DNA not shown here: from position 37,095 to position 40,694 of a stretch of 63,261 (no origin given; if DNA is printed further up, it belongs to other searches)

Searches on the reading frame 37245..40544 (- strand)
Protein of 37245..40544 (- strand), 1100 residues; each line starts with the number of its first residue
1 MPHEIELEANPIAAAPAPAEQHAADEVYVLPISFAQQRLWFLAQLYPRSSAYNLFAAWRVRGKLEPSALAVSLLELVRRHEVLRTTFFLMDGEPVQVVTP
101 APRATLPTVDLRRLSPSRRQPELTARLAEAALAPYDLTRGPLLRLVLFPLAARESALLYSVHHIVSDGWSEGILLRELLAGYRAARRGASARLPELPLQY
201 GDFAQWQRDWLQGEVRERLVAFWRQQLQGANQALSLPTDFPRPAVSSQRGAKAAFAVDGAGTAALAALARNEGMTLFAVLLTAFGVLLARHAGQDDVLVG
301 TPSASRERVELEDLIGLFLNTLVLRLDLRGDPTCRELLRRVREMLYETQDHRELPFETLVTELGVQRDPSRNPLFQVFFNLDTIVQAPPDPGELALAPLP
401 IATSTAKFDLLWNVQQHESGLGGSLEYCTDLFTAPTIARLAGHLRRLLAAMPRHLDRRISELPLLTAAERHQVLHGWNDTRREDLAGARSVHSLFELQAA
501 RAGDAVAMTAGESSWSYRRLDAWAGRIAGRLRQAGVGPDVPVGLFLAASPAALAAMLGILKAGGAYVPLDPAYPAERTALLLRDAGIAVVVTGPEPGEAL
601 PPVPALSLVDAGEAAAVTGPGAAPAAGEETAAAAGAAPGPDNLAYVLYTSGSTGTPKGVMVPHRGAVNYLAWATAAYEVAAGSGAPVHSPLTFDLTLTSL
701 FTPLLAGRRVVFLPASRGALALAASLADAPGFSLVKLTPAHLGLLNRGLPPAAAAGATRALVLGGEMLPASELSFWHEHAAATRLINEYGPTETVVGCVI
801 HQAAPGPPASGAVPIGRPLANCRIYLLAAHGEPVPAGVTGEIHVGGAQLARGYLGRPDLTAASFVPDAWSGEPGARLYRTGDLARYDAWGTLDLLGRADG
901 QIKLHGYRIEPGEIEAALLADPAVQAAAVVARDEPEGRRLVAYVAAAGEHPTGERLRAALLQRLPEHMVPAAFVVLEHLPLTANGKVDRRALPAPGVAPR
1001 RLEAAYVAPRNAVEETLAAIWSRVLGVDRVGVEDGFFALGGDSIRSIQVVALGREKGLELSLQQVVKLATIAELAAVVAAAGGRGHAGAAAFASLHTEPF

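Call 7: search_protein_families(library=pfam, proteins=[window:37245-40544:-], max_evalue=0.001)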
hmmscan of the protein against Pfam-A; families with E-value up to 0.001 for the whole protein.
window:37245-40544:- (1100 aa): 4 families
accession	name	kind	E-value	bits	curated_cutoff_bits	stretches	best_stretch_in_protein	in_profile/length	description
PF00668.25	Condensation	-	1.6e-101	340.7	30.6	1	30-473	5-455/456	Condensation domain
PF00501.34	AMP-binding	-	4.9e-73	246.6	29.9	1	495-854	1-384/384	AMP-binding enzyme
PF13193.12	AMP-binding_C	-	2.1e-14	54.6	24.5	1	913-986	1-76/76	AMP-binding enzyme C-terminal domain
PF00550.31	PP-binding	-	2.5e-12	47.3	20.8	1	1016-1077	2-66/67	Phosphopantetheine attachment site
